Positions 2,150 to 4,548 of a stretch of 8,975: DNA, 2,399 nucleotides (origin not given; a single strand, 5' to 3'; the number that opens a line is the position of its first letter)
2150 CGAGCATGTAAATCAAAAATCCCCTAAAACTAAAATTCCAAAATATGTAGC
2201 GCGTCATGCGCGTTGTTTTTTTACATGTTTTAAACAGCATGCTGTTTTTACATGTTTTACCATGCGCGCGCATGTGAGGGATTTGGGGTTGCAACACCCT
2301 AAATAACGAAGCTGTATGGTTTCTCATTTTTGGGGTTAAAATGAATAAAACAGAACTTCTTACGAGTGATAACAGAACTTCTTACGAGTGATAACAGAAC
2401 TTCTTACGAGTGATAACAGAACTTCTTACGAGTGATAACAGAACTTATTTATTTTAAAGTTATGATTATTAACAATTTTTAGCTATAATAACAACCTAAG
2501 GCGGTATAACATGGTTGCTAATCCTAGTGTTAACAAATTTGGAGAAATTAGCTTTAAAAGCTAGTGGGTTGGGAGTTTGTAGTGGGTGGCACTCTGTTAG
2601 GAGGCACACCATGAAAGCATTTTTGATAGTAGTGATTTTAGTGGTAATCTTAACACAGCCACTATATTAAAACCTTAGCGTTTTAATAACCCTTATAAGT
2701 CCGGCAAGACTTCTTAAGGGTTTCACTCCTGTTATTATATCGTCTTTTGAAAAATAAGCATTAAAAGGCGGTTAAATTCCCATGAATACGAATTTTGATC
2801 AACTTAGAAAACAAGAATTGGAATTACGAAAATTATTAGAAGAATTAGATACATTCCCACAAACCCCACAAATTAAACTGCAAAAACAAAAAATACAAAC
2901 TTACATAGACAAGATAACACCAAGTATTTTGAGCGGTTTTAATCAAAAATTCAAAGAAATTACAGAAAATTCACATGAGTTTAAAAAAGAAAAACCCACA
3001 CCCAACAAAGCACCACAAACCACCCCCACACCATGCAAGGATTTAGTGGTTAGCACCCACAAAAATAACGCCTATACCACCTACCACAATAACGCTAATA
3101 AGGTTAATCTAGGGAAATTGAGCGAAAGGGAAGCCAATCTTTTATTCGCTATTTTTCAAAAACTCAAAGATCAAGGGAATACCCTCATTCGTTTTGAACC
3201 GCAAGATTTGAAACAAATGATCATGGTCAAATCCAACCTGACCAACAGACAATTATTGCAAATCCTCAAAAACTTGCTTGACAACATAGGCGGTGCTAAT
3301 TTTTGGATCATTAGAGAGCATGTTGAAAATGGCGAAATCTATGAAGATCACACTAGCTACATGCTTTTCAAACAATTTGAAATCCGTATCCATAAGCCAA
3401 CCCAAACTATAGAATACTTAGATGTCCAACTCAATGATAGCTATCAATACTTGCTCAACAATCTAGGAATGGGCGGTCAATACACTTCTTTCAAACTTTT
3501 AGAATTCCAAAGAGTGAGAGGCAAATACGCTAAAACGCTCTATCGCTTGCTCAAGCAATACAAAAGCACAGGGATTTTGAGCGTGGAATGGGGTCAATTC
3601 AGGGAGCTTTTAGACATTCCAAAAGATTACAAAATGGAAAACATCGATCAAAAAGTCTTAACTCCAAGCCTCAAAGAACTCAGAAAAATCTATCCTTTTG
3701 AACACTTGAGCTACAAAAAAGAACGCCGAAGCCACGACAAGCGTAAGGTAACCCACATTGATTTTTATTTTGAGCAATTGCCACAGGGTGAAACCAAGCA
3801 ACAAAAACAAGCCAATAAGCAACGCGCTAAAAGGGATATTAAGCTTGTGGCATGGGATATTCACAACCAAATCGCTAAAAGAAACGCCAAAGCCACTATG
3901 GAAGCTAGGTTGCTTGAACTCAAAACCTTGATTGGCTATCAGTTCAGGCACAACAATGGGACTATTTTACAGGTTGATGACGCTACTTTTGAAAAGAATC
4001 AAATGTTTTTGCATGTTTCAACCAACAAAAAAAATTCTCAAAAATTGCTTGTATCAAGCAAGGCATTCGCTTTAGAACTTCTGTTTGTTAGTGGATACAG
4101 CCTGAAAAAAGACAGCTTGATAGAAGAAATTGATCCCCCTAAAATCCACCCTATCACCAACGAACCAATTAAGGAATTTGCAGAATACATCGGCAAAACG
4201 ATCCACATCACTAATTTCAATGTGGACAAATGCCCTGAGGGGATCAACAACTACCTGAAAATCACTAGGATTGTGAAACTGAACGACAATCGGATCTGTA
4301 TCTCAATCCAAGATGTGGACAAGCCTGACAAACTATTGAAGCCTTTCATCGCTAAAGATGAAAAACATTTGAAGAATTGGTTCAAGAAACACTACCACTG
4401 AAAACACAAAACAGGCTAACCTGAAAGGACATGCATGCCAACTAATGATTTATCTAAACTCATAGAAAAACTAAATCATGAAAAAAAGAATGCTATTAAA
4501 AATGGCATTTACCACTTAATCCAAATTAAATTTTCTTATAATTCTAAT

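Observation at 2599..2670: Ibs-like 19-aa ultra-hydrophobic peptide ORF with near-consensus RBS upstream of repA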

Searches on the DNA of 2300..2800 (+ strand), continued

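Call 57: get_annotated_region(hit=H89, flank=400)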
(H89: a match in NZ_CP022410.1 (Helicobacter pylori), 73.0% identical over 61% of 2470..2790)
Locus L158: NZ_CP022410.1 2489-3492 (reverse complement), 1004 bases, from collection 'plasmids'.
description: Helicobacter pylori strain G272 plasmid unnamed1, complete sequence
organism: Helicobacter pylori (NCBI taxid 210)
taxonomy: Bacteria; Campylobacterota; Epsilonproteobacteria; Campylobacterales; Helicobacteraceae; Helicobacter; Helicobacter pylori
host: -; source: Homo sapiens,gastric mucasa; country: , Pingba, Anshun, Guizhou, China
typing (MOB-suite, as given by PLSDB): non-mobilizable; replicon rep_cluster_60
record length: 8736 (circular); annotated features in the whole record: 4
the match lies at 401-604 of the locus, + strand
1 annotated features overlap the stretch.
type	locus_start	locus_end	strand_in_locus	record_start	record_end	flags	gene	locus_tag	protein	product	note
CDS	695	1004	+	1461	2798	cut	-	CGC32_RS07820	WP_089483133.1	replication initiation protein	GO:0006270 - DNA replication initiation [Evidence IEA]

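Call 58: get_annotated_region(hit=H97, flank=400)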
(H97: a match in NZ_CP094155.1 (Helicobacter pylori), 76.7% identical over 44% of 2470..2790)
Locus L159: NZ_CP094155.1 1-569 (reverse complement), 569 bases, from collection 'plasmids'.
description: Helicobacter pylori strain Hpfe010 plasmid pHpfe010-2, complete sequence
organism: Helicobacter pylori (NCBI taxid 210)
taxonomy: Bacteria; Campylobacterota; Epsilonproteobacteria; Campylobacterales; Helicobacteraceae; Helicobacter; Helicobacter pylori
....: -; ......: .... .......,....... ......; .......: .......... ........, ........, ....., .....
typing (MOB-suite, as given by PLSDB): non-mobilizable; replicon rep_cluster_60
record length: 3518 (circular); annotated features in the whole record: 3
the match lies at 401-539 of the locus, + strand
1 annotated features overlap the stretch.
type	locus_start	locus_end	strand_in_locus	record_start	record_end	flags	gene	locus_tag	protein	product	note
CDS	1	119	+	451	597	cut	-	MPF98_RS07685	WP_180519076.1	hypothetical protein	-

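Call 74: search_dna_similar(query=L007:1339-1625:+, collection=plasmids, mode=distant, max_rows=40)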
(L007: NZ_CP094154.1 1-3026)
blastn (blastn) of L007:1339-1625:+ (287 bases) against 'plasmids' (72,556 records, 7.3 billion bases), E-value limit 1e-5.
Records with a match: 55; places in all: 57; records where one place covers at least 80% of the query: 35.
Best place of each record, by identity: >=99% 2; 95-99% 1; 90-95% 21; 80-90% 13; 60-80% 18.
By first word of the organism name: Helicobacter 55.
By predicted mobility (MOB-suite, as given by PLSDB): mobilizable 36; non-mobilizable 19.
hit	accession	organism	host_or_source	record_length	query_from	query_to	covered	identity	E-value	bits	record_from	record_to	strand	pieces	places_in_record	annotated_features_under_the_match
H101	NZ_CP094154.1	Helicobacter pylori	Homo sapiens,gastric biopsy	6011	1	287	100%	100.0%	1e-144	518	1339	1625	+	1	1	replication initiation protein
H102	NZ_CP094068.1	Helicobacter pylori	Homo sapiens,gastric biopsy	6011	1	284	99%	100.0%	5e-143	513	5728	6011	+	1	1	none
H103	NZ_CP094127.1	Helicobacter pylori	Homo sapiens,gastric biopsy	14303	1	287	100%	95.2%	4e-125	454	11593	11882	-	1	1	replication initiation protein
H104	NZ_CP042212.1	Helicobacter pylori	Homo sapiens,Bacterium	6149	1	287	100%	94.5%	2e-122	445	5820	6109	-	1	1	replication initiation protein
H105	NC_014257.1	Helicobacter pylori B8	-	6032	1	287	100%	94.5%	2e-122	445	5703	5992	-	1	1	replication initiation protein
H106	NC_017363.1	Helicobacter pylori Lithuania75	-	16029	1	287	100%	93.5%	5e-118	430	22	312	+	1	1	replication initiation protein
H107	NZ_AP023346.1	Helicobacter pylori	-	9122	1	287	100%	92.8%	9e-115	419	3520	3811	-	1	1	replication initiation protein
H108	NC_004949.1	Helicobacter pylori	-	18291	1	287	100%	92.4%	1e-113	416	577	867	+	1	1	replication initiation protein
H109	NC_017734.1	Helicobacter pylori HUP-B14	Homo sapiens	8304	1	287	100%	92.4%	1e-113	416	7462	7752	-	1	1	replication initiation protein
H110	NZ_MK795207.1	Helicobacter pylori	Homo sapiens,biopsy of the antrum mucosa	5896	1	287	100%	92.4%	1e-113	416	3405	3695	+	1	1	none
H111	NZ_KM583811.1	Helicobacter pylori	Human gastric biopsy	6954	1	285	99%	93.0%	2e-115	421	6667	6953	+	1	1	none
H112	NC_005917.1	Helicobacter pylori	-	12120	1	287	100%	92.1%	1e-112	412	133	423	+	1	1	none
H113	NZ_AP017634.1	Helicobacter pylori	-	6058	1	287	100%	92.1%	1e-112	412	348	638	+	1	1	replication initiation protein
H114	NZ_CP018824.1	Helicobacter pylori PMSS1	Homo sapiens,Stomach,Gastric tissue ...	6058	1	287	100%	92.1%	1e-112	412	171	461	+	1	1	replication initiation protein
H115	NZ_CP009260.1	Helicobacter pylori SS1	Helicobacter pylori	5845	1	287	100%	92.1%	1e-112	412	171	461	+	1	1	replication initiation protein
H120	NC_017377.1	Helicobacter pylori Puno120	Homo sapiens,Amerindian gastritis ...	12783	1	287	100%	90.7%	3e-107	394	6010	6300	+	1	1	replication initiation protein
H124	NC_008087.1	Helicobacter pylori HPAG1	-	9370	1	287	100%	81.7%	4e-68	265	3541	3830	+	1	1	replication initiation protein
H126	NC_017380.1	Helicobacter pylori SNT49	Homo sapiens,asymptomatic Santal ethnic ...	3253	1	287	100%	80.7%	3e-64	251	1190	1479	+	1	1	replication initiation protein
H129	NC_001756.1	Helicobacter pylori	-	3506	1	287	100%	80.0%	1e-61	242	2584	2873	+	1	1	none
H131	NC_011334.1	Helicobacter pylori G27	-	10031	26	287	91%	85.0%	5e-73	281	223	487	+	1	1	replication initiation protein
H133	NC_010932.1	Helicobacter pylori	-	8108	26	287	91%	81.6%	5e-61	242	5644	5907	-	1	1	replication initiation protein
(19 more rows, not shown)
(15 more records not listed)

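Call 77: get_annotated_region(hit=H124, flank=700)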
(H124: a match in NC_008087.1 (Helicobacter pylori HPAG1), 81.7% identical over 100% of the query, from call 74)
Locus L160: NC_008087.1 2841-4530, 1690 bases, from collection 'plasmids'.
description: Helicobacter pylori HPAG1 plasmid pHPAG1, complete sequence
organism: Helicobacter pylori HPAG1 (NCBI taxid 357544)
taxonomy: Bacteria; Campylobacterota; Epsilonproteobacteria; Campylobacterales; Helicobacteraceae; Helicobacter; Helicobacter pylori; Helicobacter pylori HPAG1
host: -; source: -; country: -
typing (MOB-suite, as given by PLSDB): mobilizable; replicon rep_cluster_137,rep_cluster_137; relaxase MOBP
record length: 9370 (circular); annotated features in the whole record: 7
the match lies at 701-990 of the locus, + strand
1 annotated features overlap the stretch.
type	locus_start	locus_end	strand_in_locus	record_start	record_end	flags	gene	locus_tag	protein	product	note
CDS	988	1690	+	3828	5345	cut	-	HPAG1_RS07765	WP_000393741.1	replication initiation protein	GO:0006270 - DNA replication initiation [Evidence IEA]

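Call 78: get_annotated_region(hit=H131, flank=300)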
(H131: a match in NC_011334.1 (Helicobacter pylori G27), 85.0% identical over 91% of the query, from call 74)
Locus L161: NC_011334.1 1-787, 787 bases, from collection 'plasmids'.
description: Helicobacter pylori G27 plasmid pHPG27, complete sequence
organism: Helicobacter pylori G27 (NCBI taxid 563041)
taxonomy: Bacteria; Campylobacterota; Epsilonproteobacteria; Campylobacterales; Helicobacteraceae; Helicobacter; Helicobacter pylori; Helicobacter pylori G27
host: -; source: -; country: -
typing (MOB-suite, as given by PLSDB): mobilizable; replicon rep_cluster_137; relaxase MOBP
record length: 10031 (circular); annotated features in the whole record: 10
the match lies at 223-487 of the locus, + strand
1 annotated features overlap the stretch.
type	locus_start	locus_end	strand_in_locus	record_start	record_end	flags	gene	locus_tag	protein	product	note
CDS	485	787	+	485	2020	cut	-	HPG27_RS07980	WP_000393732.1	replication initiation protein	GO:0006270 - DNA replication initiation [Evidence IEA]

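Call 79: get_annotated_region(hit=H129, flank=300)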
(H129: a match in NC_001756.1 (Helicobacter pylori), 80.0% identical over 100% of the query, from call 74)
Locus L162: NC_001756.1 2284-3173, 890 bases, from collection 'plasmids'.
description: Helicobacter pylori plasmid pHPM180, complete sequence
organism: Helicobacter pylori (NCBI taxid 210)
taxonomy: Bacteria; Campylobacterota; Epsilonproteobacteria; Campylobacterales; Helicobacteraceae; Helicobacter; Helicobacter pylori
host: -; source: -; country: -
typing (MOB-suite, as given by PLSDB): non-mobilizable; replicon rep_cluster_137,rep_cluster_137
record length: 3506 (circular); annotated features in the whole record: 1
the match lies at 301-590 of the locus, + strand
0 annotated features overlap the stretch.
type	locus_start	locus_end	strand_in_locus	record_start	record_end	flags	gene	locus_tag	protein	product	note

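Call 80: get_annotated_region(hit=H133, flank=300)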
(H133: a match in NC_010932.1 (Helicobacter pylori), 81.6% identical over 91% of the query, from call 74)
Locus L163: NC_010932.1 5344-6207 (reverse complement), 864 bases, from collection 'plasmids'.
description: Helicobacter pylori plasmid pHP666, complete sequence
organism: Helicobacter pylori (NCBI taxid 210)
taxonomy: Bacteria; Campylobacterota; Epsilonproteobacteria; Campylobacterales; Helicobacteraceae; Helicobacter; Helicobacter pylori
host: -; source: -; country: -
typing (MOB-suite, as given by PLSDB): mobilizable; replicon rep_cluster_137; relaxase MOBP
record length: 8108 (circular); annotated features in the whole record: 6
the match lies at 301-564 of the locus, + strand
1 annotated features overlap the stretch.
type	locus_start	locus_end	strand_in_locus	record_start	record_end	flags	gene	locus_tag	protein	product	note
CDS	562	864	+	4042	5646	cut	-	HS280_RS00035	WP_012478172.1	replication initiation protein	GO:0006270 - DNA replication initiation [Evidence IEA]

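Call 81: get_annotated_region(hit=H120, flank=300)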
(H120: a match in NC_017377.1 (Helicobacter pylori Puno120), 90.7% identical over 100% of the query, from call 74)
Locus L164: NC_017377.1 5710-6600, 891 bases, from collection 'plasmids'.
description: Helicobacter pylori Puno120 plasmid pHPPN120, complete sequence
organism: Helicobacter pylori Puno120 (NCBI taxid 1055528)
taxonomy: Bacteria; Campylobacterota; Epsilonproteobacteria; Campylobacterales; Helicobacteraceae; Helicobacter; Helicobacter pylori; Helicobacter pylori Puno120
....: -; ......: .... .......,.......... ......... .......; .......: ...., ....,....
typing (MOB-suite, as given by PLSDB): mobilizable; replicon rep_cluster_137,rep_cluster_60; relaxase MOBP
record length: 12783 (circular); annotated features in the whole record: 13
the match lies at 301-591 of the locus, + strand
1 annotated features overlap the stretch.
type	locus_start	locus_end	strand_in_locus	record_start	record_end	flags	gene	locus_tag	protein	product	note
CDS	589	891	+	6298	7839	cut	-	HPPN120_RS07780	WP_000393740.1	replication initiation protein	GO:0006270 - DNA replication initiation [Evidence IEA]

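Call 82: get_annotated_region(hit=H106, flank=300)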
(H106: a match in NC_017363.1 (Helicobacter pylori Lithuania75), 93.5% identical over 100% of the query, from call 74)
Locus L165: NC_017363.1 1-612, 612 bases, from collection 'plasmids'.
description: Helicobacter pylori Lithuania75 plasmid unnamed, complete sequence
organism: Helicobacter pylori Lithuania75 (NCBI taxid 907237)
taxonomy: Bacteria; Campylobacterota; Epsilonproteobacteria; Campylobacterales; Helicobacteraceae; Helicobacter; Helicobacter pylori; Helicobacter pylori Lithuania75
host: -; source: -; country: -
typing (MOB-suite, as given by PLSDB): mobilizable; replicon rep_cluster_137; relaxase MOBP
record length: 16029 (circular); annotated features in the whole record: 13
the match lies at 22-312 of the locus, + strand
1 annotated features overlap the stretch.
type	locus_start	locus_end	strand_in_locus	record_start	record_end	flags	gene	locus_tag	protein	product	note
CDS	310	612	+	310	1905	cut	-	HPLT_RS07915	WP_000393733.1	replication initiation protein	GO:0006270 - DNA replication initiation [Evidence IEA]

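Call 83: get_annotated_region(hit=H126, flank=300)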
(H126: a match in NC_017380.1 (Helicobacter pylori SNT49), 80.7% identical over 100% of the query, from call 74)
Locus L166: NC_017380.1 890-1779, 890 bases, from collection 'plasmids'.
description: Helicobacter pylori SNT49 plasmid pHPSNT, complete sequence
organism: Helicobacter pylori SNT49 (NCBI taxid 1055530)
taxonomy: Bacteria; Campylobacterota; Epsilonproteobacteria; Campylobacterales; Helicobacteraceae; Helicobacter; Helicobacter pylori; Helicobacter pylori SNT49
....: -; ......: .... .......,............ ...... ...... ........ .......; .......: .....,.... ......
typing (MOB-suite, as given by PLSDB): non-mobilizable; replicon rep_cluster_137
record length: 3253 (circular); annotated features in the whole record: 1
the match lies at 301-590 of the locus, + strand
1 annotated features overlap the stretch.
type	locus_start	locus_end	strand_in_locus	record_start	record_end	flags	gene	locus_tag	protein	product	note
CDS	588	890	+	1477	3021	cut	-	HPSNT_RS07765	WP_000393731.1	replication initiation protein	GO:0006270 - DNA replication initiation [Evidence IEA]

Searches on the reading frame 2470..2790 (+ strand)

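Call 45: search_protein_families(library=pfam, proteins=[L008:1-69:+], max_evalue=10)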
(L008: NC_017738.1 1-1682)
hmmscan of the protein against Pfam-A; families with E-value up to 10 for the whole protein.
L008:1-69:+ (23 aa): 0 families

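Call 46: search_protein_families(library=ncbifam, proteins=[L008:1-69:+], max_evalue=10)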
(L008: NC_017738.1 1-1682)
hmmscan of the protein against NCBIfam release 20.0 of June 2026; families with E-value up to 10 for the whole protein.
L008:1-69:+ (23 aa): 0 families

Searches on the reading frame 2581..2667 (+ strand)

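Call 45: search_protein_families(library=pfam, proteins=[window:2581-2667:+], max_evalue=10)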
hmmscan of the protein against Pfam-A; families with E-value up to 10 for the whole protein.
window:2581-2667:+ (29 aa): 1 family
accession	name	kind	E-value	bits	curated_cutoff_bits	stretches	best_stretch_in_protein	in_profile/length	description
PF10939.13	DUF2631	-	0.19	12.1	25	1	2-23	24-45/66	Protein of unknown function (DUF2631)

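Call 46: search_protein_families(library=ncbifam, proteins=[window:2581-2667:+], max_evalue=10)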
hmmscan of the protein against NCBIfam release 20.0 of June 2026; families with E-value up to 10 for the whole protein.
window:2581-2667:+ (29 aa): 0 families

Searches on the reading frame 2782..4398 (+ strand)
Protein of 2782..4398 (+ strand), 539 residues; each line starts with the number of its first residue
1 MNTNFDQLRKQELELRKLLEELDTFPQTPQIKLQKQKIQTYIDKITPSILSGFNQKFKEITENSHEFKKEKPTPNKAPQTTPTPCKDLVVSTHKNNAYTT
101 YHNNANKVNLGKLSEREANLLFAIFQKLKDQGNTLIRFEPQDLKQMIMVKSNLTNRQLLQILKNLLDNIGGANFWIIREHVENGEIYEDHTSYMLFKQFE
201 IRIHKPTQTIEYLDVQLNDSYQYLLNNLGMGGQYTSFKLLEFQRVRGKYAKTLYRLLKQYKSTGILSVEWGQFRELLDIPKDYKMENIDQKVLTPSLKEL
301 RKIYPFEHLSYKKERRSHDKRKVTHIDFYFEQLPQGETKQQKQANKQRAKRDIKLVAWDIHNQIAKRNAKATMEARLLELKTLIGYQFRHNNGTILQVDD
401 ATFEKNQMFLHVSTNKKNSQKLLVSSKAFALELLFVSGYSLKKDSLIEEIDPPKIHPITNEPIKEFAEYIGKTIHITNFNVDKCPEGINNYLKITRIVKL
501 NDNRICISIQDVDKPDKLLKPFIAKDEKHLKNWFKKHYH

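Call 37: find_related_loci(query=A1, collection=genome_contigs, flank=1500)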
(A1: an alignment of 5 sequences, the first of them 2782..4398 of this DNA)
Query A1 (539 aa) in genome_contigs; peptide patterns used: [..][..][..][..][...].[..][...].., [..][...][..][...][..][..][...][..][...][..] (x = any residue, [..] = any of these).
375 stretches matched a pattern; 12 encode a relative of the query (tblastn E <= 1e-3); 12 distinct loci.
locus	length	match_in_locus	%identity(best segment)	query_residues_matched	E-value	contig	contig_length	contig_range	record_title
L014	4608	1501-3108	90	1-538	0e+0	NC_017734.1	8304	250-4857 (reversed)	Helicobacter pylori HUP-B14 plasmid pHPB14, complete sequence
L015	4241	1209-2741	82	5-538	0e+0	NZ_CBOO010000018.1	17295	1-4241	Helicobacter pylori SA37A, whole genome shotgun sequence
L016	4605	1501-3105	81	1-538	0e+0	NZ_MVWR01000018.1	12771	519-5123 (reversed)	Helicobacter pylori strain HP12038 Contig_18, whole genome shotgun sequence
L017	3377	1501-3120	80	1-538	0e+0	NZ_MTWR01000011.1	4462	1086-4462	Helicobacter pylori strain SV376_1 map unlocalized plasmid unnamed SV376-contig11, whole genome shotgun sequence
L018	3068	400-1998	81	1-538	0e+0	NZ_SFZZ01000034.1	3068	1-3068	Helicobacter pylori strain M-Mx-2006-276 contig0034, whole genome shotgun sequence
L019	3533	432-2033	81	1-539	0e+0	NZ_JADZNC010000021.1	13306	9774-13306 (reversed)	Helicobacter pylori strain 2018-4 contig0021, whole genome shotgun sequence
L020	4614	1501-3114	73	1-539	0e+0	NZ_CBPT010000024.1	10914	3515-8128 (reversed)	Helicobacter pylori SA221C, whole genome shotgun sequence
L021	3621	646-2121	74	14-534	0e+0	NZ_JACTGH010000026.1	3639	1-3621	Helicobacter pylori strain Arg-19RC1 Arg-19RC1_contig26, whole genome shotgun sequence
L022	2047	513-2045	65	5-538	0e+0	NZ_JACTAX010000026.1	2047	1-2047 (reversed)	Helicobacter pylori strain VE-HV073 VE-HV073_contig26, whole genome shotgun sequence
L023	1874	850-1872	67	13-380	2e-164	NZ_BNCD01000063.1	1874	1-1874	Streptomyces sulfonofaciens strain JCM 5069 sequence063, whole genome shotgun sequence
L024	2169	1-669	90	315-538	7e-138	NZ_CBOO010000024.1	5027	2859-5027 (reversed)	Helicobacter pylori SA37A, whole genome shotgun sequence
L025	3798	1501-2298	42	98-376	1e-58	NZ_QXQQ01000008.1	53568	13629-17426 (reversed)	Helicobacter labacensis strain L9 NODE_8_length_53568_cov_57.6259, whole genome shotgun sequence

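Call 102: search_dna_similar(query=window:2782-4398:+, collection=plasmids, mode=protein, max_rows=40, rows=spread, max_evalue=0.001)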
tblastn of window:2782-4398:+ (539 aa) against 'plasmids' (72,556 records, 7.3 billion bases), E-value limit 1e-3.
Records with a match: 2145; places in all: 2388; records where one place covers at least 80% of the query: 72.
Best place of each record, by identity: 90-95% 10; 80-90% 39; 60-80% 27; <60% 2069.
By first word of the organism name: Enterococcus 831; Staphylococcus 612; Lactiplantibacillus 121; Helicobacter 104; Campylobacter 81; Lactococcus 41; Ligilactobacillus 35; Bifidobacterium 31; Latilactobacillus 30; Levilactobacillus 30; and 42 more.
By predicted mobility (MOB-suite, as given by PLSDB): mobilizable 1196; non-mobilizable 882; conjugative 67.
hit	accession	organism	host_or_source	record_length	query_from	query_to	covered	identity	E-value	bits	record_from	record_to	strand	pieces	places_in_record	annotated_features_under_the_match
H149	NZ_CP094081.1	Helicobacter pylori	Homo sapiens,gastric biopsy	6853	1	538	100%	93.0%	0e+0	923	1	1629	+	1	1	replication initiation protein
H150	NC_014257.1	Helicobacter pylori B8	-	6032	23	538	96%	75.5%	0e+0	724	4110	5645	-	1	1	replication initiation protein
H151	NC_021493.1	Campylobacter jejuni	wild bird feces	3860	83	330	46%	31.9%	3e-22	108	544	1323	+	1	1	replication initiation protein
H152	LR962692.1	Enterococcus faecalis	-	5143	108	333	42%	34.5%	3e-21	105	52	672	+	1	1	record has no annotation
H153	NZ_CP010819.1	Carnobacterium sp. CP1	seawater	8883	108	335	42%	32.9%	2e-17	94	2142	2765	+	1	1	replication initiation protein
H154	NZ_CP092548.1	Staphylococcus aureus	Homo sapiens,urine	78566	108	333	42%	32.6%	3e-22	108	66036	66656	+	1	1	none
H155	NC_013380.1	Staphylococcus epidermidis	-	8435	108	331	42%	32.1%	1e-19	100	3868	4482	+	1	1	RepB family plasmid replication initiator protein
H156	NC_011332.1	Bifidobacterium bifidum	-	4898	110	336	42%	31.3%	1e-21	107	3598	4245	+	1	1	replication initiation protein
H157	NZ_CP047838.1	Staphylococcus aureus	Homo sapiens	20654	108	331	42%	31.7%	1e-17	94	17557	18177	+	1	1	replication initiation protein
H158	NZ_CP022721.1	Staphylococcus aureus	Homo sapiens,nares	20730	108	331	42%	31.7%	1e-17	94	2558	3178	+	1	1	replication initiation protein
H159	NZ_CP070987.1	Staphylococcus aureus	-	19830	108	331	42%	31.7%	1e-17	94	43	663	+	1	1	replication initiation protein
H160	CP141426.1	Staphylococcus aureus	Homo sapiens,clinical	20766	108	331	42%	31.7%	1e-17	94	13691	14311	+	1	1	none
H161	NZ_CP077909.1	Staphylococcus aureus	Homo sapiens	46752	108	331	42%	31.7%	1e-17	94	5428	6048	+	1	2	replication initiation protein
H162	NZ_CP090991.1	Staphylococcus epidermidis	Homo sapiens,skin swab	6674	108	331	42%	31.7%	3e-15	87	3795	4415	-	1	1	RepB family plasmid replication initiator protein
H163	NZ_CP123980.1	Staphylococcus haemolyticus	Homo sapiens,secretion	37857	108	331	42%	30.6%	2e-18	97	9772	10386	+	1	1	RepB family plasmid replication initiator protein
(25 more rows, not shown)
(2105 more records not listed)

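Call 103: get_annotated_region(hit=H151, flank=700)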
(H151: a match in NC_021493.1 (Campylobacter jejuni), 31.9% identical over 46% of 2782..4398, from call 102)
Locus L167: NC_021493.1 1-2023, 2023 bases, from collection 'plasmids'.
description: Campylobacter jejuni plasmid pTIW94, complete sequence
organism: Campylobacter jejuni (NCBI taxid 197)
taxonomy: Bacteria; Campylobacterota; Epsilonproteobacteria; Campylobacterales; Campylobacteraceae; Campylobacter; Campylobacter jejuni
host: -; source: wild bird feces; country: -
typing (MOB-suite, as given by PLSDB): non-mobilizable; replicon rep_cluster_896
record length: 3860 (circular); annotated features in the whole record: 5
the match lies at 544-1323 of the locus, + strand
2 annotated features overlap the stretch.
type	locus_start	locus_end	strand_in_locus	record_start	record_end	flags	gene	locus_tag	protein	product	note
CDS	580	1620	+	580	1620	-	-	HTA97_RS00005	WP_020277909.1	replication initiation protein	GO:0006270 - DNA replication initiation [Evidence IEA]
CDS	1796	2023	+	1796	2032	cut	-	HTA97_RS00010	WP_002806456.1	hypothetical protein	-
